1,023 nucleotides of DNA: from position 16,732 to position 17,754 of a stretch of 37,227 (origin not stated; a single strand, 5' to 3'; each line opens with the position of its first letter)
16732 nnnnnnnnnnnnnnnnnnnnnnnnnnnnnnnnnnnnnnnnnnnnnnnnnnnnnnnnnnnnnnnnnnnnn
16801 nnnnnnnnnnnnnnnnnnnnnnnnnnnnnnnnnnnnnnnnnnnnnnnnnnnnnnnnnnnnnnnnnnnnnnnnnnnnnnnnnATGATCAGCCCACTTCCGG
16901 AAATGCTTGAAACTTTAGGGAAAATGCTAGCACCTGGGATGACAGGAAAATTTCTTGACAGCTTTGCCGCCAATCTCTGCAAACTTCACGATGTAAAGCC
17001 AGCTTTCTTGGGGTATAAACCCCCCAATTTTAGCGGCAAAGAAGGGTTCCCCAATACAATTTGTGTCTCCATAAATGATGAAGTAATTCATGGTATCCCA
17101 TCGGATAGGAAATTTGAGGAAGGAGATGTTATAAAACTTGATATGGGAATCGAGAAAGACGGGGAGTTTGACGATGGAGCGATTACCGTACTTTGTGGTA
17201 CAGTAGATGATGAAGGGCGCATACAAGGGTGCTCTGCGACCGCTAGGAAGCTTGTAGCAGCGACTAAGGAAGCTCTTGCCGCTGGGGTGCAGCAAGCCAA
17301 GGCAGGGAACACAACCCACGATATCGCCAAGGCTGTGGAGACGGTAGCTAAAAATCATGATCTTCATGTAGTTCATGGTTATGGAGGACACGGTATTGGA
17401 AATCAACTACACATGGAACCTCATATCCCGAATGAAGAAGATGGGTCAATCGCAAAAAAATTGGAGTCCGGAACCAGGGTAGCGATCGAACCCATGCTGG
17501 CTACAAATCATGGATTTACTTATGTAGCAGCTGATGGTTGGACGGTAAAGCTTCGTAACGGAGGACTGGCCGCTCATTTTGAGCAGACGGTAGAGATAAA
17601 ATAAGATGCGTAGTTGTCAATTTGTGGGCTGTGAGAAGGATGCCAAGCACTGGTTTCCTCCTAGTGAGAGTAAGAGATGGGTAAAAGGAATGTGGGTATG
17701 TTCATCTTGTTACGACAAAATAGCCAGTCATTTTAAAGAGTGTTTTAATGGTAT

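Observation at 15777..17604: ADP-ribosylglycohydrolase translationally coupled to a methionine aminopeptidase within the tRNA-rich region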

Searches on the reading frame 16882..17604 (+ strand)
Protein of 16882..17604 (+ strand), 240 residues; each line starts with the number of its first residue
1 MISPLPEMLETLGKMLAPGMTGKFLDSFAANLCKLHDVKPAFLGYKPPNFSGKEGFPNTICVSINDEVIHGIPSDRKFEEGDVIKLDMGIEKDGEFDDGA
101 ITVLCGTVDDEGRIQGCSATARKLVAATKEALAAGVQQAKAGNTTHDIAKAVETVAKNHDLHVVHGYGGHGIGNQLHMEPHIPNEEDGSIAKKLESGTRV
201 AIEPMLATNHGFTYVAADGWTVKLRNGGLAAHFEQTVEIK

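Call 5: search_protein_families(library=pfam, proteins=[window:16882-17604:+], max_evalue=0.01)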
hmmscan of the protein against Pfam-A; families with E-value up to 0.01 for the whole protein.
window:16882-17604:+ (240 aa): 1 family
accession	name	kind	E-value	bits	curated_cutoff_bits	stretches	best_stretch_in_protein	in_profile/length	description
PF00557.29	Peptidase_M24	-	2.9e-32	112.6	23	1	8-239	13-206/208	Metallopeptidase family M24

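Call 7: search_protein_families(library=ncbifam, proteins=[window:16882-17604:+], max_evalue=0.001)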
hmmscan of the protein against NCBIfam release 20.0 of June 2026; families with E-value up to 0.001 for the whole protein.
window:16882-17604:+ (240 aa): 8 families
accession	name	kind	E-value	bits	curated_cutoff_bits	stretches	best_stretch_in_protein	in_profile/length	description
TIGR00500.1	met_pdase_I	equivalog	2.2e-60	204.2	171.35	1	7-239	21-236/247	type I methionyl aminopeptidase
NF009533.0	PRK12897.1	equivalog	6.7e-36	123.9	488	1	12-239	27-237/248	type I methionyl aminopeptidase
NF008970.0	PRK12318.1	equivalog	5e-29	101.5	267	1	7-239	61-278/291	methionyl aminopeptidase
NF005583.0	PRK07281.1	equivalog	9e-27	94.1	445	2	117-237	146-267/286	methionyl aminopeptidase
TIGR00501.1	met_pdase_II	equivalog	1e-20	74.5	222.65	1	51-219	47-202/295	type II methionyl aminopeptidase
TIGR00495.1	crvDNA_42K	hypoth_equivalog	1.2e-11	43.9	430.05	1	59-170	79-187/383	ErbB3-binding protein EBP1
NF040821.1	dipep_PepQ_Arch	equivalog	1.7e-08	33.8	630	1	53-205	173-313/346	Xaa-Pro dipeptidase PepQ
TIGR02993.1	ectoine_eutD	equivalog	0.00016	20.9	613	1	127-163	278-314/391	ectoine hydrolase DoeA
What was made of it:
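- On Type I methionine aminopeptidase (M24A; TIGR00500): The type II model TIGR00501 scores 74.5 against 222.65 (call 7).
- Checked: TIGR00500 type I MetAP: 204 bits against a cut-off of 171 (call 7).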

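Call 8: search_protein_families(library=phrogs, proteins=[window:16882-17604:+], max_evalue=0.001)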
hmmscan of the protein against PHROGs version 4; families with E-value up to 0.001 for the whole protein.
window:16882-17604:+ (240 aa): 1 family
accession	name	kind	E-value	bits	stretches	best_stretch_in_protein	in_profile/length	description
phrog_24316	-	unknown function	1.2e-05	25.5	1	68-206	202-328/367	-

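Call 14: find_homologous_proteins(query=window:16882-17604:+)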
Query window:16882-17604:+ (240 aa): 7375 proteins with E <= 0.001 among 8000 candidates; the best 120 are listed.
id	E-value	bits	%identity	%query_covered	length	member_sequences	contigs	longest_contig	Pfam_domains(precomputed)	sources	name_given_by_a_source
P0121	1.1e-149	515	94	100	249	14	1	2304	PF00557.30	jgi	jgi:methionyl aminopeptidase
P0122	5.5e-130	450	83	100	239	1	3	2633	PF00557.30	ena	-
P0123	9.3e-122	423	80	100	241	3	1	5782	PF00557.30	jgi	jgi:methionyl aminopeptidase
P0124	8.9e-121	420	80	100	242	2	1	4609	PF00557.30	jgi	-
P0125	2.0e-120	419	78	100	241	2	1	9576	PF00557.30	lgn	-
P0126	6.3e-120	417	78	99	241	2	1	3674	PF00557.30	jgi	jgi:methionyl aminopeptidase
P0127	2.1e-115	402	75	100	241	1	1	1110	PF00557.30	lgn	-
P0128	1.8e-111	389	74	100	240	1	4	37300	PF00557.30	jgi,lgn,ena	-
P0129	4.8e-111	388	72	100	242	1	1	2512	PF00557.30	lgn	-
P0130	2.4e-110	386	73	100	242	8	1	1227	PF00557.30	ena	-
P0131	2.8e-110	386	71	100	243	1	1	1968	PF00557.30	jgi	jgi:methionyl aminopeptidase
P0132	9.8e-110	384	71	99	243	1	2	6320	PF00557.30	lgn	-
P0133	1.3e-109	383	71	100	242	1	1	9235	PF00557.30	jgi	jgi:methionyl aminopeptidase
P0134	2.4e-109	383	73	99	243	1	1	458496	PF00557.30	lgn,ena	-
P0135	6.5e-109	381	71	100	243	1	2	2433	PF00557.30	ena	-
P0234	4.1e-71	257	49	98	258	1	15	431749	PF00557.30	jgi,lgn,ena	jgi:methionyl aminopeptidase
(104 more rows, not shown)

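Call 19: find_related_loci(query=window:16882-17604:+, collection=viral_contigs, flank=10000)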
Query window:16882-17604:+ (240 aa) in viral_contigs; peptide patterns used: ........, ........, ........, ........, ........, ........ (x = any residue, [..] = any of these).
4 stretches matched a pattern; 1 encode a relative of the query (tblastn E <= 1e-3); 1 distinct loci.
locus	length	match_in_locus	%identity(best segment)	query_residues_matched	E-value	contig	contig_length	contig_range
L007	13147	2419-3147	74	1-240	5e-115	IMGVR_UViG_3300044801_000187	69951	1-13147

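Call 23: search_solved_structures(query=window:16882-17604:+, max_evalue=1e-10, show_alignments=2)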
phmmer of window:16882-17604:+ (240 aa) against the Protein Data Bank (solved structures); distinct sequences matched with E-value up to 1e-10: 49.
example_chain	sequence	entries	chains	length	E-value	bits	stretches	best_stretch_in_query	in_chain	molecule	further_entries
1o0x_A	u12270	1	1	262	5.2e-35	124.3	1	9-238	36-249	Methionine aminopeptidase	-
3tav_A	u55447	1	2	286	1.1e-32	116.7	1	47-239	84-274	Methionine aminopeptidase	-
3mr1_A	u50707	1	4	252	6.6e-30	107.6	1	7-238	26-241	Methionine aminopeptidase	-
3mx6_A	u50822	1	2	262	7.6e-30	107.4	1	7-238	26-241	Methionine aminopeptidase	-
3tb5_A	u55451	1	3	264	4.1e-29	105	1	14-238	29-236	Methionine aminopeptidase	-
1qxw_A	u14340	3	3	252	5.7e-27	98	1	11-238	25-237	methionyl aminopeptidase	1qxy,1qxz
4fo7_A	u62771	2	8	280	6.1e-27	97.9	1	6-238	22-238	Methionine aminopeptidase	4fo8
4juq_A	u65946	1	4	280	6.1e-27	97.9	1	6-238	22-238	Methionine aminopeptidase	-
5yr5_A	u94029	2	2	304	4.7e-26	95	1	7-237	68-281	Methionine aminopeptidase 1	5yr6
5yr7_A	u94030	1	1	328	5.8e-26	94.7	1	7-237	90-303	Methionine aminopeptidase 1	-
5yr4_A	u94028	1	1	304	8.9e-26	94.1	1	7-237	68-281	Methionine aminopeptidase 1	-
5ykp_A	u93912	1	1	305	9e-26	94.1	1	7-237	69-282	Methionine aminopeptidase 1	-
4u6w_A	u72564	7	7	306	9e-26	94.1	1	7-237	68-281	Methionine aminopeptidase 1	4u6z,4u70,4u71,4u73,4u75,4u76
6mrf_A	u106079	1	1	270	1.5e-25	93.4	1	7-238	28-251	Methionine aminopeptidase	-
8yp6_A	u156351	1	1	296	1.5e-25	93.4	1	10-238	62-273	Methionine aminopeptidase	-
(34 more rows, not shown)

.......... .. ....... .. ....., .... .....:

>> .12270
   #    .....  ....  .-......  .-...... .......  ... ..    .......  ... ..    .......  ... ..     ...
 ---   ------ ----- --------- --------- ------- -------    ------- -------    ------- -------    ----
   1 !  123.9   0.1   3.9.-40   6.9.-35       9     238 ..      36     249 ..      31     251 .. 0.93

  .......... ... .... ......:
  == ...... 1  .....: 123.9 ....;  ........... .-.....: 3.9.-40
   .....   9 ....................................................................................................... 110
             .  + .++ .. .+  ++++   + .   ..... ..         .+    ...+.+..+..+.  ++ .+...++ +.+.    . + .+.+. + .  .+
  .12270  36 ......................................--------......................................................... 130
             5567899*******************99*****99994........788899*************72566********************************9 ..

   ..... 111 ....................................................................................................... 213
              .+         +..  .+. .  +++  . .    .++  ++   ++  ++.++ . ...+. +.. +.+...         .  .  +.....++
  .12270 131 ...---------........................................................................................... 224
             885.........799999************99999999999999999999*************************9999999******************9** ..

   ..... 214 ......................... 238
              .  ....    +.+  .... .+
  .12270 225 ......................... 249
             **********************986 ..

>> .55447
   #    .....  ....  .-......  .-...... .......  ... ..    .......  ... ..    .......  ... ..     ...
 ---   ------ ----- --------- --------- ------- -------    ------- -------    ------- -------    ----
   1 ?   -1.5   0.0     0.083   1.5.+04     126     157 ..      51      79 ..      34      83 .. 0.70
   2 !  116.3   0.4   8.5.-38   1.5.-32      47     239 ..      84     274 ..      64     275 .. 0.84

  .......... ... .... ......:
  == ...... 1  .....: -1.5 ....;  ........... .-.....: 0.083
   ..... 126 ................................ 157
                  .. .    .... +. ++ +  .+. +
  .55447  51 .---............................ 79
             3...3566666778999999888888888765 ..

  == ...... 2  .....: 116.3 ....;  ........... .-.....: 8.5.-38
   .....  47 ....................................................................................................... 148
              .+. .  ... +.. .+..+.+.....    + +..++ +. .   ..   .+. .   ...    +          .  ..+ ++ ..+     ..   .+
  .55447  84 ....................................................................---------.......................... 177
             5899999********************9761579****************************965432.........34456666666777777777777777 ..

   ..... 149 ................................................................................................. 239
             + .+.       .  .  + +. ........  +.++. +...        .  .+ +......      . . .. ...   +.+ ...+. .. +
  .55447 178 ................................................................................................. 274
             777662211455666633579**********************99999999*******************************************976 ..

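Call 36: search_dna_similar(query=window:16882-17604:+, collection=phages, mode=protein, max_rows=25, max_evalue=0.00001)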
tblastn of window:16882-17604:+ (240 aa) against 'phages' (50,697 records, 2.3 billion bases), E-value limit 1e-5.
Records with a match: 21; places in all: 21; records where one place covers at least 80% of the query: 20.
Best place of each record, by identity: <60% 21.
By first word of the organism name: Bacteriophage 8; Acinetobacter 4; Listeria 2; Salmonella 2; Pseudomonas 1; Enterococcus 1; uncultured 1; Staphylococcus 1; Vibrio 1.
By host as written in the record: - 13; Listeria monocytogenes 2; Pseudomonas aeruginosa 1; Homo sapiens 1; Enterococcus faecalis 1; Staphylococcus aureus 1; Vibrio harveyi 1; Salmonella enterica subsp. enterica serovar Kentucky 1.
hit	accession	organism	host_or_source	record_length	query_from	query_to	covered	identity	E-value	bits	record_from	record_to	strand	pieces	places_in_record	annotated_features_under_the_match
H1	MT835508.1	Bacteriophage sp.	human fecal samples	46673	7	239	97%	38.0%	1e-31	127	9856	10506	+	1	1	record has no annotation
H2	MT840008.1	Bacteriophage sp.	human fecal samples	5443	5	239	98%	35.2%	2e-27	115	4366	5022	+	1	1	record has no annotation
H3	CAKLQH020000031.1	Acinetobacter phage MD-2021a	not known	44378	7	239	97%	35.5%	1e-24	107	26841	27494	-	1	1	map_1: methionine aminopeptidase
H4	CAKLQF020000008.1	Acinetobacter phage MD-2021a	not known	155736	7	239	97%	35.5%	1e-24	107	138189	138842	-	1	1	map_2: methionine aminopeptidase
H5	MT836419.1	Bacteriophage sp.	human fecal samples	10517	13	239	95%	35.7%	7e-33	131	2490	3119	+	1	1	record has no annotation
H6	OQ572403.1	Pseudomonas phage Y1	Pseudomonas aeruginosa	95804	7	237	96%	31.5%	5e-20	94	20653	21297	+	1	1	record has no annotation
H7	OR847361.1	Listeria phage LM 4-11-1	Listeria monocytogenes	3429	5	239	98%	30.6%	2e-24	106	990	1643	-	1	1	record has no annotation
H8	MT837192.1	Bacteriophage sp.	human fecal samples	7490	9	237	95%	31.3%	1e-17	87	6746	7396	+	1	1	record has no annotation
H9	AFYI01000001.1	Salmonella enterica subsp. enterica serovar Infantis str. ...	Homo sapiens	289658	7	239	97%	30.4%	6e-17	85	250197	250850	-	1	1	methionine aminopeptidase, type I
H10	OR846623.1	Enterococcus phage Efs 1-1-1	Enterococcus faecalis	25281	7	239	97%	30.3%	7e-23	102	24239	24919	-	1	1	record has no annotation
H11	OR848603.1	Listeria phage LM 4-14-1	Listeria monocytogenes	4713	18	239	93%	31.5%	9e-24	104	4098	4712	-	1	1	record has no annotation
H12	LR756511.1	uncultured phage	metagenomic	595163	9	239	96%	30.3%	4e-18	89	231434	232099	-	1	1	record has no annotation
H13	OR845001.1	Staphylococcus phage SA 1306 Kay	Staphylococcus aureus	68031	11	237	95%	30.7%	5e-17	86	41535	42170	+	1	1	record has no annotation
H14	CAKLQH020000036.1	Acinetobacter phage MD-2021a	not known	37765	7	239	97%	28.9%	3e-16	83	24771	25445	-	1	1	map_2: methionine aminopeptidase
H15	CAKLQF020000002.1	Acinetobacter phage MD-2021a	not known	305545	7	239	97%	28.9%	3e-16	83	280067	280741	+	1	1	map_1: methionine aminopeptidase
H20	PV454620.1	Vibrio phage V6Aob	Vibrio harveyi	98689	5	239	98%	26.4%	3e-8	60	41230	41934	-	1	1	V6000055: type I methionyl aminopeptidase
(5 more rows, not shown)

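Call 48: find_related_loci(query=A3, collection=genome_contigs, flank=3000)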
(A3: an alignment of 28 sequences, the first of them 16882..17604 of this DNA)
Query A3 (240 aa) in genome_contigs; peptide patterns used: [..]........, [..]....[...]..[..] (x = any residue, [..] = any of these).
600 stretches matched a pattern (row limit reached: there are more); 596 encode a relative of the query (tblastn E <= 1e-3); the best 80 are kept; 80 distinct loci.
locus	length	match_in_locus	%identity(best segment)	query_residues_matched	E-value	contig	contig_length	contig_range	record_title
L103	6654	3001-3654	43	5-239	4e-51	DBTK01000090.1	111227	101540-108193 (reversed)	MAG TPA_asm: Spirochaetaceae bacterium UBA1318 UBA1318_contig_2572, whole genome shotgun sequence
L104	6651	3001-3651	41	7-239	1e-50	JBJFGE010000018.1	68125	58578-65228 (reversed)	MAG: Eubacterium sp. isolate PUUB45_bin.006 NODE_187_length_68125_cov_11.282782, whole genome shotgun sequence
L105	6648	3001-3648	41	7-239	5e-50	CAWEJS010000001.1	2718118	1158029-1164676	MAG: uncultured Acidobacteriota bacterium isolate MFD05942.bin.1.7 genome assembly, contig: contig_22890, whole genome s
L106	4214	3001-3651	40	7-239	8e-50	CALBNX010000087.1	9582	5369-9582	MAG TPA_asm: uncultured Clostridia bacterium isolate SRR6425758_bin.113_CONCOCT_v1.1_MAG genome assembly, contig: ERZ176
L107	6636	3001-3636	38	9-237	8e-50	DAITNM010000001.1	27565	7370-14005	MAG TPA_asm: Thermodesulfovibrionales bacterium isolate CTOTU14582 NODE_85_length_27565_cov_8.797892, whole genome shotg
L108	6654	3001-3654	40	5-239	1e-49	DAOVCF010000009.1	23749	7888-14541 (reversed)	MAG TPA_asm: Candidatus Stahlbacteria bacterium isolate CSMAG_1024 CSMAG_1024_k141_4286188_length_23749_cov_20.0123, who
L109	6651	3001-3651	41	7-239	2e-49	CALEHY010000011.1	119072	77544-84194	MAG TPA_asm: uncultured Clostridia bacterium isolate SRR6425755_bin.50_CONCOCT_v1.1_MAG genome assembly, contig: ERZ1767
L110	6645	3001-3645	40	8-239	3e-49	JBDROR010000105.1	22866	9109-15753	MAG: bacterium isolate MEGAHIT-group-1.965 k141_10964149, whole genome shotgun sequence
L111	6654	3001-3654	40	5-239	3e-49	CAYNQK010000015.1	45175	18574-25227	MAG TPA_asm: uncultured Spirochaetales bacterium isolate SRP167436_co1_338 genome assembly, contig: NODE_1034_length_451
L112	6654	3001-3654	39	5-239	6e-49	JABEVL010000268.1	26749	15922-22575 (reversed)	MAG: Spirochaetales bacterium isolate MAG 31 k99_3032863, whole genome shotgun sequence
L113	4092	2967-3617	41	7-239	1e-48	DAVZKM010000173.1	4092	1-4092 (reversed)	MAG TPA_asm: Eubacterium sp. isolate gSpreadC_ID_119 NODE_4137_length_4092_cov_5.654199, whole genome shotgun sequence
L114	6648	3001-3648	40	7-239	1e-48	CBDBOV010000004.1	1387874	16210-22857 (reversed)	MAG: Spirochaetia bacterium isolate 68d78d2d-8fbf-4242-a4cd-80a334438824 genome assembly, contig: contig_4, whole genome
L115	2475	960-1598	39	10-239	8e-49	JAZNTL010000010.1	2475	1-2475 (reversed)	MAG: Lawsonibacter sp. isolate T1900044802_TS20190268.MAGScoT_cleanbin_000068 SGB_2728_k141_2702581, whole genome shotgu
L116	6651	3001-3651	41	7-239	2e-48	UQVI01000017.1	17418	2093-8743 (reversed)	uncultured Ruminococcaceae bacterium isolate UMGS677 genome assembly, contig: NODE_719_length_17418_cov_5.755342, whole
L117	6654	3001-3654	39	5-239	2e-48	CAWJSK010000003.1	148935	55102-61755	MAG: uncultured Spirochaetota bacterium isolate MFD01231.bin.2.51 genome assembly, contig: contig_18320, whole genome sh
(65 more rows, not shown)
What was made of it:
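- The best retrieved cellular MetAP is 44% identical (call 48).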

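Call 53: predict_structure(alignment_id=A3)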
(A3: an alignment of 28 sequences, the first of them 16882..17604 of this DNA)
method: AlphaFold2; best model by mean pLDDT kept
length: 240 residues; sequences in the alignment: 28
mean_pLDDT: 95.5   pTM: 0.92
mean pLDDT of the five models: 95.5, 95.1, 94.5, 94.3, 93.7
residues with pLDDT >= 90: 219; 70-90: 16; 50-70: 5; < 50: 0
segments of 3 or more residues with pLDDT < 50: none
pLDDT, mean of each block of 10 residues (from residue 1): 95 96 98 98 83 85 97 96 98 97 95 92 98 99 98 99 97 95 96 98 97 92 96 98
secondary structure, 60 per line:
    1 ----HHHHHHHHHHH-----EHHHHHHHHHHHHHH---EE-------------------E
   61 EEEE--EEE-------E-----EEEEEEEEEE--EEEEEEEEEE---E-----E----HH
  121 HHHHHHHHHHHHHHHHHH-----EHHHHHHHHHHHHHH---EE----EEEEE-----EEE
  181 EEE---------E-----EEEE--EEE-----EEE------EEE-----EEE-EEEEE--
elements in order: H5-15 H22-35 E60-64 E67-69 E83-92 E95-104 H119-138 H145-158 E168-172 E178-183 E199-202 E205-207 E213-215 E222-224 E230-232 E234-238

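Call 56: fold_search(model_id=the predicted structure, library=pdb)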
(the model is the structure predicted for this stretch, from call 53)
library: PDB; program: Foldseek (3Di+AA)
matches with E <= 10: 376; with E <= 0.001: 232
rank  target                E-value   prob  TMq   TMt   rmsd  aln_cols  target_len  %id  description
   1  3mx6_B                3.9e-23  1.00  0.87  0.80   1.8       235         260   30  Crystal structure of methionine aminopeptidase from Rickettsia prowazekii bound to methionine (released 2010-05-26)
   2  3mr1_A                7.4e-23  1.00  0.86  0.83   1.8       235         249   30  Crystal structure of methionine aminopeptidase from Rickettsia prowazekii (released 2010-05-26)
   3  3mx6_A                7.9e-23  1.00  0.87  0.81   1.8       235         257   30  Crystal structure of methionine aminopeptidase from Rickettsia prowazekii bound to methionine (released 2010-05-26)
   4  2b3h                  7.9e-23  1.00  0.86  0.68   2.1       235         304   30  Crystal structure of Human Methionine Aminopeptidase Type I with a third cobalt in the active site (released 2005-11-22)
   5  3mr1_B                1.6e-22  1.00  0.86  0.84   1.8       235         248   30  Crystal structure of methionine aminopeptidase from Rickettsia prowazekii (released 2010-05-26)
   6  4juq_A                2.3e-22  1.00  0.86  0.80   1.6       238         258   31  Pseudomonas aeruginosa MetAP T2N mutant, in Mn form (released 2014-04-30)
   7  2b3l                  2.9e-22  1.00  0.86  0.68   2.1       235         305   30  Crystal structure of type I human methionine aminopeptidase in the apo form (released 2005-11-22)
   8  3tav_A                2.9e-22  1.00  0.84  0.76   1.9       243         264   34  Crystal structure of a Methionine Aminopeptidase from Mycobacterium abscessus (released 2011-08-17)
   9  4fo8_C                4.2e-22  1.00  0.86  0.78   1.8       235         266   31  Pseudomonas aeruginosa MetAP with Met, in Mn form (released 2013-07-03)
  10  5yr5                  5.0e-22  1.00  0.86  0.68   2.1       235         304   30  Human methionine aminopeptidase type 1b (F309L mutant) in complex with Ovalicin (released 2018-11-14)
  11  2p99                  5.0e-22  1.00  0.87  0.80   1.4       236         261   28  E. coli methionine aminopeptidase monometalated with inhibitor YE6 (released 2007-11-20)
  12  4u6w                  6.3e-22  1.00  0.86  0.68   2.1       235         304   30  HsMetAP (F220M) in complex with 1-amino-2-propylpentyl]phosphonic acid (released 2015-03-25)
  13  5ykp                  7.5e-22  1.00  0.86  0.68   2.1       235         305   30  Human methionine aminopeptidase type 1b (F309M mutant) in complex with ovalicin (released 2018-10-17)
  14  1o0x                  8.0e-22  1.00  0.84  0.81   3.2       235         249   31  Crystal structure of Methionine aminopeptidase (TM1478) from Thermotoga maritima at 1.90 A resolution (released 2002-11-06)
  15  4fo8_B                1.1e-21  1.00  0.86  0.79   1.6       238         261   31  Pseudomonas aeruginosa MetAP with Met, in Mn form (released 2013-07-03)
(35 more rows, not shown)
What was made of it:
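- On Type I methionine aminopeptidase (M24A; TIGR00500): TM 0.87 and rmsd 1.3-1.4 Å to E. coli MetAP structures (call 56).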

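Call 64: search_protein_families(library=padloc, proteins=[window:16882-17604:+], max_evalue=0.001)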
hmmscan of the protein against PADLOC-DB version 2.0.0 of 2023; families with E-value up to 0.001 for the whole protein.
window:16882-17604:+ (240 aa): 0 families

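Call 70: find_encoding_contigs(protein=P0234, flank=8000, max_places=1)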
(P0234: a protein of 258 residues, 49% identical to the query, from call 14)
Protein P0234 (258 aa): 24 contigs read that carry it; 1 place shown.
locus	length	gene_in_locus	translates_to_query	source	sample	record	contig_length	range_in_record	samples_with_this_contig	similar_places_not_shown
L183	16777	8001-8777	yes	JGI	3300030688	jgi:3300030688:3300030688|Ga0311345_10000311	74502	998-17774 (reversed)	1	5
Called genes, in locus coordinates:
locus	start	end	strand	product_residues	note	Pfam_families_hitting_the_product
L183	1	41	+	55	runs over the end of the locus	-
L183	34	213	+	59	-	-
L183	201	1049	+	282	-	PF14243:R2K_3, PF18299:R2K_2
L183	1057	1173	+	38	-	-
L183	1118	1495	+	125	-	-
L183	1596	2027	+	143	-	-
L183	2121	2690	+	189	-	PF01844:HNH, PF14279:HNH_5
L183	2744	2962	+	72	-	-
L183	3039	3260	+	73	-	-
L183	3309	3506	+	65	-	-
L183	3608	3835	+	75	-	-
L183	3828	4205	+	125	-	-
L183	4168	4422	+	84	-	-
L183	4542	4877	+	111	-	-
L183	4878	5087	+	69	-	-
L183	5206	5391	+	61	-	-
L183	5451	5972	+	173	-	PF01885:PTS_2-RNA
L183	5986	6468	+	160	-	-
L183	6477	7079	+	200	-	-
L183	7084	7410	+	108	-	-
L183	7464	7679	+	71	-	-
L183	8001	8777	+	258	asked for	PF00557:Peptidase_M24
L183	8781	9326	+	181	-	-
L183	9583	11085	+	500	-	-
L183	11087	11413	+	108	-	-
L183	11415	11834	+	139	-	-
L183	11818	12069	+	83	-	-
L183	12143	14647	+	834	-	-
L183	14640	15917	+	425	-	PF26926:Phage_T4_rIIB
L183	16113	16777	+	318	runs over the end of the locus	PF02735:Ku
